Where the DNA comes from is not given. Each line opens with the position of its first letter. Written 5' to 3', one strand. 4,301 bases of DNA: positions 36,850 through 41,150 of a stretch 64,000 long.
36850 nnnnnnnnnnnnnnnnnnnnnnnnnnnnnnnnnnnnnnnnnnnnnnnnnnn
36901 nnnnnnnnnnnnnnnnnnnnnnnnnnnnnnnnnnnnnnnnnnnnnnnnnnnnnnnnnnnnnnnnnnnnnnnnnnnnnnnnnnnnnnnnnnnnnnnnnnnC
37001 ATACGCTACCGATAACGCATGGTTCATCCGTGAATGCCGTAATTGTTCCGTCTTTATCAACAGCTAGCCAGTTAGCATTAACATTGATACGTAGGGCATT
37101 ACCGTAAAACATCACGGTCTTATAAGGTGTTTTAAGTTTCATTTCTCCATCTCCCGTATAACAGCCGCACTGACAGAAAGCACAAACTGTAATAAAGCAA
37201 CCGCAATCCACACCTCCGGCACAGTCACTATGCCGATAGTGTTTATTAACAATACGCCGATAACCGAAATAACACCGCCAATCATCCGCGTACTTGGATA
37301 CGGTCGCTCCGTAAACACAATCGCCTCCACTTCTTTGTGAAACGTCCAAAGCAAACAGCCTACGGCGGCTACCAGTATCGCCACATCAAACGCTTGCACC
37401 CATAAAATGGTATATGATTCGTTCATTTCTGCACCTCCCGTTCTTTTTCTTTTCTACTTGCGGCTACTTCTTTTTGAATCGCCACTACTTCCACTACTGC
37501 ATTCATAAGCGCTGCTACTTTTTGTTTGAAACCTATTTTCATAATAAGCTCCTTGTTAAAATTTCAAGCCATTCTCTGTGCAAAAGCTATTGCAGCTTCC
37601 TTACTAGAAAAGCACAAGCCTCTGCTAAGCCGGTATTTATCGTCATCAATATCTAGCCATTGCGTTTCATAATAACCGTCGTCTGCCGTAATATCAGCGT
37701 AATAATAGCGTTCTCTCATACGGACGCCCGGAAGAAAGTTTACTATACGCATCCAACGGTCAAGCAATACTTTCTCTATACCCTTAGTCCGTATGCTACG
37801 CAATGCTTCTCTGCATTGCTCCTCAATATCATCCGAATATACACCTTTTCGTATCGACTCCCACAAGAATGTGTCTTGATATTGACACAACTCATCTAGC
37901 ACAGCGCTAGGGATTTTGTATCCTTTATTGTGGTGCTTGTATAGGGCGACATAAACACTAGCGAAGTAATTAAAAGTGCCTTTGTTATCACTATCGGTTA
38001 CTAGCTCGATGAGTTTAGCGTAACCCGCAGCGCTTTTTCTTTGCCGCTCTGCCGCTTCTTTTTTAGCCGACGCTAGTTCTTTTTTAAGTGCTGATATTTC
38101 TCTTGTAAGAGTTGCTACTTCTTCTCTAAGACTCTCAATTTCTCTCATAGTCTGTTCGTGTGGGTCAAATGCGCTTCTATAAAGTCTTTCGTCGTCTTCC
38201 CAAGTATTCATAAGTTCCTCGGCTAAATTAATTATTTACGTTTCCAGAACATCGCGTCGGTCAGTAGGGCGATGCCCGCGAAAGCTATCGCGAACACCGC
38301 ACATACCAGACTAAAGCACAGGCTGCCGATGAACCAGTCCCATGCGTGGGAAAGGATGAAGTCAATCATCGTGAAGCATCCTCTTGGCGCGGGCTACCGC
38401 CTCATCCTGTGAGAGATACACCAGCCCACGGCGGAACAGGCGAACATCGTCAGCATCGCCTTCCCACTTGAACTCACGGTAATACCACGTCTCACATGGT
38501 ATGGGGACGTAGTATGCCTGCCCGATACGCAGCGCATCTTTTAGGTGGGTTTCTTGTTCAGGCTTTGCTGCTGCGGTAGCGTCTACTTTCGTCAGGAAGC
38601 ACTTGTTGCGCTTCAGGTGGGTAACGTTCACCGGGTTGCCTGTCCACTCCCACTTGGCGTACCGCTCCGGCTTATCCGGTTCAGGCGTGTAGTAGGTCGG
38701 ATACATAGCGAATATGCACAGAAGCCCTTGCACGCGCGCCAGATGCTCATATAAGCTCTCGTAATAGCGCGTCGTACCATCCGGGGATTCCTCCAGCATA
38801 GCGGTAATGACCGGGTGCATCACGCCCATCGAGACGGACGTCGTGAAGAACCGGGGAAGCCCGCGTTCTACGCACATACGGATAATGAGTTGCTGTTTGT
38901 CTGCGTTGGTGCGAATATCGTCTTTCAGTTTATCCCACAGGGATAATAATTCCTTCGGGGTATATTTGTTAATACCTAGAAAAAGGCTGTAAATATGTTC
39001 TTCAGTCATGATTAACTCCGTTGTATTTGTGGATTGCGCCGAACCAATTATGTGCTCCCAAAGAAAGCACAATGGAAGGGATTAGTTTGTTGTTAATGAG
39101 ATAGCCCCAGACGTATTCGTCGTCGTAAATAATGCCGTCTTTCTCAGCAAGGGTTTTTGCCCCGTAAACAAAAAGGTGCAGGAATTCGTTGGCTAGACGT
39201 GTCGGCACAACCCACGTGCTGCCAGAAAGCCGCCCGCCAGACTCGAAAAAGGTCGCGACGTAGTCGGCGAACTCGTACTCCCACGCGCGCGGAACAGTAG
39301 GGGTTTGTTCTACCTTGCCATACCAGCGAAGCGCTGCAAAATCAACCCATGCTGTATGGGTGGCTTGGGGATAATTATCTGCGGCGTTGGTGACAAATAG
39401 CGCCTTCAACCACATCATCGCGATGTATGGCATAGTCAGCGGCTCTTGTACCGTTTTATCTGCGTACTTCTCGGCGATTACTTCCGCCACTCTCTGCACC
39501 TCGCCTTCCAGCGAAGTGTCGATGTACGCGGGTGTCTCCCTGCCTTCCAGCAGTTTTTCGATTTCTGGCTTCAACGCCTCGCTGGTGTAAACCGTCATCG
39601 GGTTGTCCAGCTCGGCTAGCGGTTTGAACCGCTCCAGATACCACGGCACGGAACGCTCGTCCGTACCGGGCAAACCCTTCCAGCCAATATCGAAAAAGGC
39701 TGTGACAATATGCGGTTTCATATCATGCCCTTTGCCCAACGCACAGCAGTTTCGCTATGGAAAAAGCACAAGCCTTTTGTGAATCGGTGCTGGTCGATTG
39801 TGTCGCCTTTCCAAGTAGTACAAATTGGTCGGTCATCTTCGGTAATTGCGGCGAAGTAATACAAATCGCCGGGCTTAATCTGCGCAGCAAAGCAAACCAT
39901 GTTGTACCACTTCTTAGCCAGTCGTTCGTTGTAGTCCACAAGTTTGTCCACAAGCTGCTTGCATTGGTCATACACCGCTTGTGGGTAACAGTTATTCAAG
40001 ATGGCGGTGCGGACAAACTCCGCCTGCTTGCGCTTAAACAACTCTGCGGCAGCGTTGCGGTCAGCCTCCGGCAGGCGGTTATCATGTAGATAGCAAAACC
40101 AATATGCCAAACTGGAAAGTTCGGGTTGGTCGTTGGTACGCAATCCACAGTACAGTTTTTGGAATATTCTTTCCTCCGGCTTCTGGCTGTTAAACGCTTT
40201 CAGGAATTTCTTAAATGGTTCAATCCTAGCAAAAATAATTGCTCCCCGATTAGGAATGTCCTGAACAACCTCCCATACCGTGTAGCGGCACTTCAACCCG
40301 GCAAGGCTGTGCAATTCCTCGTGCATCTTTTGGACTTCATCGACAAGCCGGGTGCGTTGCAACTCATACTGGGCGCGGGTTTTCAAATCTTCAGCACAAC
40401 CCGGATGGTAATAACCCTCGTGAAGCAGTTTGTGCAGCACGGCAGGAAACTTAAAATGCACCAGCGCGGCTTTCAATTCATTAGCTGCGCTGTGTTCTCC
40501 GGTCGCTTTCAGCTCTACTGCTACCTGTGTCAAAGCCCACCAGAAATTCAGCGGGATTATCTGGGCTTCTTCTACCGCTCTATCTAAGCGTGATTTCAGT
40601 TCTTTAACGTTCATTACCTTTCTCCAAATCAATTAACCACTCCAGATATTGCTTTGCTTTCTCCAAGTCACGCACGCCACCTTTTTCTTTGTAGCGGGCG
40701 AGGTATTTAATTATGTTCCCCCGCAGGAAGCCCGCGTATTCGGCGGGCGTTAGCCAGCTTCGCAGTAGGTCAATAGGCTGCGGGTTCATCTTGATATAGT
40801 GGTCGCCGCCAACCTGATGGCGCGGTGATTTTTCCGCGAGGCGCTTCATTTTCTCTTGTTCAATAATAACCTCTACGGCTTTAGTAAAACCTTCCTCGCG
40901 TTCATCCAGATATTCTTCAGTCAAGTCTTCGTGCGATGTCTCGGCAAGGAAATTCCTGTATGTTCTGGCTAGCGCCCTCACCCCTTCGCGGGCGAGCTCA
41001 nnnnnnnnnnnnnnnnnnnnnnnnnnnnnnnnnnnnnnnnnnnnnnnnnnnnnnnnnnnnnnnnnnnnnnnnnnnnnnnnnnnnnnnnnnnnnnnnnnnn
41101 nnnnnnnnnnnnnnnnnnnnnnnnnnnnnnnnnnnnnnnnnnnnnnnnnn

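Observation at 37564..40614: Three-member early-gene family sharing a ~50-aa C-terminal module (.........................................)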

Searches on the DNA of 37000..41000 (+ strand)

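Call 8: search_dna_similar(query=window:37000-41000:+, collection=phages, mode=near, max_rows=25)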
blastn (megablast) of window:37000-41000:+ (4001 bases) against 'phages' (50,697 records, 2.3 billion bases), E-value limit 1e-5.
No match.

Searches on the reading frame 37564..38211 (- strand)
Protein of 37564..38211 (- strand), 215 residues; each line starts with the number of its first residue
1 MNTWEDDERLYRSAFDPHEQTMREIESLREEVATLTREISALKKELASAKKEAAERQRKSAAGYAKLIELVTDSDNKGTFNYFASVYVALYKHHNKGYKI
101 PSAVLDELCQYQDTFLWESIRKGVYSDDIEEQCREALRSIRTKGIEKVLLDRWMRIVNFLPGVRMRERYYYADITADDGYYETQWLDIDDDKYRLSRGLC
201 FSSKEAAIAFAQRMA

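Call 6: search_protein_families(library=pfam, proteins=[window:37564-38211:-], max_evalue=1)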
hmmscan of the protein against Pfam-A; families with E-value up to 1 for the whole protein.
window:37564-38211:- (215 aa): 33 families (the best 25 are shown)
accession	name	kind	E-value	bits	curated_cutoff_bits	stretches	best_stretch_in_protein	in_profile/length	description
PF07926.17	TPR_MLP1_2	-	0.00035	21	36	1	8-61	42-95/129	TPR/MLP1/MLP2-like protein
PF07989.16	Cnn_1N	-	0.0023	18.5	28.5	1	8-52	28-72/74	Centrosomin N-terminal motif 1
PF04201.20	TPD52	-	0.0026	18.4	25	1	23-70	4-49/108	Tumour protein D52 family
PF13334.11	DUF4094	-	0.012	16.5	24.5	1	19-51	57-89/90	Domain of unknown function (DUF4094)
PF04977.20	DivIC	-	0.017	15.4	28.9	1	21-66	22-69/80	Septum formation initiator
PF25764.1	KIF21A_4th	-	0.018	15.1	33.1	1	19-66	57-104/183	KIF21A-like domain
PF20648.2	DUF6809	-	0.02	16.2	27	1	8-56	6-54/85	Family of unknown function (DUF6809)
PF25078.1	DUF7801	-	0.023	15.4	33.2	1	19-69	56-106/155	Domain of unknown function (DUF7801)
PF05278.17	PEARLI-4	-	0.024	14.7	29.9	1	14-72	149-207/234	Arabidopsis phospholipase-like protein (PEARLI 4)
PF06156.18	YabA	-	0.027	15.5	30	1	20-71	26-77/103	Initiation control protein YabA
PF00170.26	bZIP_1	-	0.028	15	27.6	1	24-55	27-58/64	bZIP transcription factor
PF10211.14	Ax_dynein_light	-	0.034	14.6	26.4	1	19-71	122-174/187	Axonemal dynein light chain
PF17675.6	APG6_N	-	0.039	14.8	45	1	18-70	62-114/132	Apg6 coiled-coil region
PF18904.5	DUF5660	-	0.042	14.5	24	1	18-55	3-40/109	Domain of unknown function (DUF5660)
PF04102.17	SlyX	-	0.046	14.8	30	1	23-62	17-56/67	SlyX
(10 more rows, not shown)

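Call 7: search_protein_families(library=phrogs, proteins=[window:37564-38211:-], max_evalue=0.01)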
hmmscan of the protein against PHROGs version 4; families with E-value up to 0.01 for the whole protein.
window:37564-38211:- (215 aa): 1 family
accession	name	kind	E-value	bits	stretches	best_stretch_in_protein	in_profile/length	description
phrog_3671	-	unknown function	0.00034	21.7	1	18-59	38-79/87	-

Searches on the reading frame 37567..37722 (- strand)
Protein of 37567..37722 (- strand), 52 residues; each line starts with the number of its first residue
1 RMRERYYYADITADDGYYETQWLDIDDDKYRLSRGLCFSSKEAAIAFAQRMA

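Call 45: find_homologous_proteins(query=A4, max_evalue=0.001)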
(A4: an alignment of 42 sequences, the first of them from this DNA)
Query A4 (42 sequences) (52 aa, profile of the alignment): 20 proteins with E <= 0.001 among 417 candidates.
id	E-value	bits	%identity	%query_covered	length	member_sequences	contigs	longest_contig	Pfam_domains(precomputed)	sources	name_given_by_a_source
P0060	4.2e-21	92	29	92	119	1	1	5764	-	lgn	-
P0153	1.6e-18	84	41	88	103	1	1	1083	-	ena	-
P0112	2.5e-18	83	33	88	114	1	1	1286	-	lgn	-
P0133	4.4e-18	83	37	88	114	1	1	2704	-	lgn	-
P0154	1.1e-17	81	41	88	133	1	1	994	-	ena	-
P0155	1.8e-17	81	35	87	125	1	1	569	-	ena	-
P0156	3.1e-17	80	-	-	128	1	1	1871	-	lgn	-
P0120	3.1e-17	80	30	88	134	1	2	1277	-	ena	-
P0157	3.7e-17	80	41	88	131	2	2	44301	-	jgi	jgi:hypothetical protein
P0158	3.8e-17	80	41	88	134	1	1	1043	-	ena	-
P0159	9.3e-17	78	39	88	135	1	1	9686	-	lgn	-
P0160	9.4e-17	78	41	62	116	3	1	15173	-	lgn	-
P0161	1.3e-16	78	39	88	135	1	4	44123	-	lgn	-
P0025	1.4e-16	78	31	92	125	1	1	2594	-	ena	-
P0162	2.4e-16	77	37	88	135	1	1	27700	-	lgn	-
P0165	3.3e-13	67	38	88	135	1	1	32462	-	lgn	-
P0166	1.6e-12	65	36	88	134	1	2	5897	-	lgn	-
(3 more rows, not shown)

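Call 50: find_encoding_contigs(protein=P0157, flank=6000, max_places=2)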
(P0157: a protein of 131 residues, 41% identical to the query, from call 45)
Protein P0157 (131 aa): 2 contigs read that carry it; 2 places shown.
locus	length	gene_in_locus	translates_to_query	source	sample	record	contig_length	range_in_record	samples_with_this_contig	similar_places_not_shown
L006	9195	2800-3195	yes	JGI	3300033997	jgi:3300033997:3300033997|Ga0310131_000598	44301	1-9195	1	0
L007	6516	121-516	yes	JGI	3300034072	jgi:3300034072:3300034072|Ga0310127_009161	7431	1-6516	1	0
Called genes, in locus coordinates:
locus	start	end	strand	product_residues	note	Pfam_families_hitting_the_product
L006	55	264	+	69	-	-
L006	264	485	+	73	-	-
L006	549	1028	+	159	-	PF13392:HNH_3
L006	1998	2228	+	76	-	-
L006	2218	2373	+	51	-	-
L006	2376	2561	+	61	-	-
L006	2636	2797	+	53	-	-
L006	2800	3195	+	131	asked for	-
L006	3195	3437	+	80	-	-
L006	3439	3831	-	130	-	-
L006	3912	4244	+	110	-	-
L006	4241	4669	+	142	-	-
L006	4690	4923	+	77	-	-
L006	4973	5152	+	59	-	-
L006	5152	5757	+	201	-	PF03592:Terminase_2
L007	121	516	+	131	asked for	-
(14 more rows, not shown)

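Call 51: find_encoding_contigs(protein=P0161, flank=6000, max_places=2)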
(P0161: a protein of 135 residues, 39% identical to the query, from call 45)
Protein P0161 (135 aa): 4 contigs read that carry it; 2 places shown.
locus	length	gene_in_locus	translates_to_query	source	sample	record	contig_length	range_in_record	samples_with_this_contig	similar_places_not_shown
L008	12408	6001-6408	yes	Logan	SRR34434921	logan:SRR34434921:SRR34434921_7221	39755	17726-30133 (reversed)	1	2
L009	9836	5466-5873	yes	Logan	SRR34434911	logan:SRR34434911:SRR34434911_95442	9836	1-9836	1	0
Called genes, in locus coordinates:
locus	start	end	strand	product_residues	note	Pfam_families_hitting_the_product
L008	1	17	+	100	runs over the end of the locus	-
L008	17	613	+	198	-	-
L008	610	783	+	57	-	-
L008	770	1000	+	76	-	PF11753:DUF3310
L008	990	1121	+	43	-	-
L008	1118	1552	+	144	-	PF05772:NinB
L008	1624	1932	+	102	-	PF27050:Phage_P22_Y8K6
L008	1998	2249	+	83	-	-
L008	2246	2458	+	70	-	-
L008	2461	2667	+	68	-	-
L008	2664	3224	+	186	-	PF05766:NinG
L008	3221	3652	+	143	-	PF00692:dUTPase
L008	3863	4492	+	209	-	PF26207:Phage_phiTE_015 (weak)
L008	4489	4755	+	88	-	-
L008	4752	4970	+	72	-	-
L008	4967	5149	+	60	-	-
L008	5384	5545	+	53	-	-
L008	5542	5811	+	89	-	PF00816:Histone_HNS (weak)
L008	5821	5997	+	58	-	-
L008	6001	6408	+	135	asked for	-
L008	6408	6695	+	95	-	-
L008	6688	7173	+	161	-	PF13392:HNH_3 (weak), PF00847:AP2 (weak)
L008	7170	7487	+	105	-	-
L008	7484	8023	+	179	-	-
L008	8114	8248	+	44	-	-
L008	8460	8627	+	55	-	-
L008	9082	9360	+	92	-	-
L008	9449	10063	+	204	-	-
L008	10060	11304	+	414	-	PF04466:Terminase_3, PF17288:Terminase_3C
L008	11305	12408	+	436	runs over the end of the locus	PF06381:Phage_portal_3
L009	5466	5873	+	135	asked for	-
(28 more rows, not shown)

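Call 52: find_encoding_contigs(protein=P0165, flank=6000, max_places=2)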
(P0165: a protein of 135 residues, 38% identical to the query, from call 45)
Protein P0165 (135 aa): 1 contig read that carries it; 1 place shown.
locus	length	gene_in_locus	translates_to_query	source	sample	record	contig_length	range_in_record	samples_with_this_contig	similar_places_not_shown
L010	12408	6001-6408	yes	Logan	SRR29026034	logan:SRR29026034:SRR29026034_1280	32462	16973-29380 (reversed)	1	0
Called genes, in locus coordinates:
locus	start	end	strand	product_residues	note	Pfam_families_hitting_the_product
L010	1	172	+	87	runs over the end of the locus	PF11753:DUF3310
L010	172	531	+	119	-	-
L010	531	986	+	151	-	-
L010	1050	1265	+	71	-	-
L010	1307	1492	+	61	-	-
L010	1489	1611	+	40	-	-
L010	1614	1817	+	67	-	-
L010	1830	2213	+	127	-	-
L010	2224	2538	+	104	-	-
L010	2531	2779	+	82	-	-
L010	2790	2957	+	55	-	-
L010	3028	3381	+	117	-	-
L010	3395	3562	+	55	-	PF14354:Lar_restr_allev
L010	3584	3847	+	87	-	-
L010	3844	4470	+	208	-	PF03592:Terminase_2 (weak)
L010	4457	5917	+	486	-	PF17289:Terminase_6C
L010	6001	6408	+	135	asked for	-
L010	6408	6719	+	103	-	-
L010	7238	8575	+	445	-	PF06381:Phage_portal_3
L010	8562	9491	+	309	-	PF04233:Phage_Mu_F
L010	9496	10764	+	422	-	-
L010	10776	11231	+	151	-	-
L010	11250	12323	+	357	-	PF19774:DUF6260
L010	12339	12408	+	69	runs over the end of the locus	-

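Call 55: search_solved_structures(query=A4, max_evalue=10, show_alignments=2)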
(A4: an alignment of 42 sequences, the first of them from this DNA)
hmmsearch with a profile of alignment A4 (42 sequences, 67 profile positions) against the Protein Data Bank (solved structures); distinct sequences matched with E-value up to 10: 6.
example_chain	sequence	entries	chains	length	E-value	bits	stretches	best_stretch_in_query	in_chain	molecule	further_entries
6lwz_A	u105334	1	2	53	0.33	14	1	12-34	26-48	Bacteriocin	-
7zd6_c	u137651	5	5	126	0.6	13.2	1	47-61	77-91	NADH dehydrogenase [ubiquinone] iron-sulfur protein 4, mitochondrial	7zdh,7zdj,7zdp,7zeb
5lnk_c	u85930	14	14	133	0.67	13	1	47-61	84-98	Mitochondrial complex I, 18 kDa subunit | NADH:ubiquinone oxidoreductase subunit S4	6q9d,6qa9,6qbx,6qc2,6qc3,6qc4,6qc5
4nf7_A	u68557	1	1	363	0.69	13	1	10-54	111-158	Endo-1,4-beta-glucanase Cel5C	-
7zm7_Y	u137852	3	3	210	0.86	12.7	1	47-61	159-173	NADH dehydrogenase [ubiquinone] iron-sulfur protein 4, mitochondrial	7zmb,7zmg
6zk9_c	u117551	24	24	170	0.93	12.5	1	47-61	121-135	NADH dehydrogenase [ubiquinone] iron-sulfur protein 4, mitochondrial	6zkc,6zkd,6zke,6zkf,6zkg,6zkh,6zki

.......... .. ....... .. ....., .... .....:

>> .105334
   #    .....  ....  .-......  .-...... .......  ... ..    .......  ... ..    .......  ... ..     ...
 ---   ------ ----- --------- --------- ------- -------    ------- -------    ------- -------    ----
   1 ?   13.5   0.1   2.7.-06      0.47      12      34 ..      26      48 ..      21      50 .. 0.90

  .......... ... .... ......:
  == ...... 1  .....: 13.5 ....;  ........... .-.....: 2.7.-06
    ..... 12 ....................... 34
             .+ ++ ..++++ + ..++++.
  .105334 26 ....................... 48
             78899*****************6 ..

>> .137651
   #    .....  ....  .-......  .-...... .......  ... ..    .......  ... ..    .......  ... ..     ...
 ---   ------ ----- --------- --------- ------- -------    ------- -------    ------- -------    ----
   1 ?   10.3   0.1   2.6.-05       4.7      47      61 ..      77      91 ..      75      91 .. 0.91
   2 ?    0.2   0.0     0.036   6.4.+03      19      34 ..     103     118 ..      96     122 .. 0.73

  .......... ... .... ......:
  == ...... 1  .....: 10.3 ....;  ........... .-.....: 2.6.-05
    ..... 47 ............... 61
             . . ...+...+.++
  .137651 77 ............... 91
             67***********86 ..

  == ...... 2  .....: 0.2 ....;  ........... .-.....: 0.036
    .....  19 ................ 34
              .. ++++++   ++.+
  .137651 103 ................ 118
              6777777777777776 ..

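Call 82: search_protein_families(library=pfam, proteins=[P0157, P0161, P0165, P0154, P0166, P0159], max_evalue=10)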
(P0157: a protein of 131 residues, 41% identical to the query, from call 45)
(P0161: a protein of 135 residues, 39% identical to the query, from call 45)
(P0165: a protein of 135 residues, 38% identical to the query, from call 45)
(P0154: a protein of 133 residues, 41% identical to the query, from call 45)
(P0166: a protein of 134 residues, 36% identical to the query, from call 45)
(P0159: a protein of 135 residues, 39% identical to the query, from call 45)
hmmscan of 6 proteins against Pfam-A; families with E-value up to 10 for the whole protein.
P0157 (131 aa): 0 families

P0161 (135 aa): 0 families

P0165 (135 aa): 0 families

P0154 (133 aa): 0 families

P0166 (134 aa): 1 family
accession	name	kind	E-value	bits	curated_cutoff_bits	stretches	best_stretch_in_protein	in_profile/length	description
PF03951.24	Gln-synt_N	-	0.12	12.4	33.4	1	25-64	23-63/82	Glutamine synthetase, beta-Grasp domain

P0159 (135 aa): 0 families
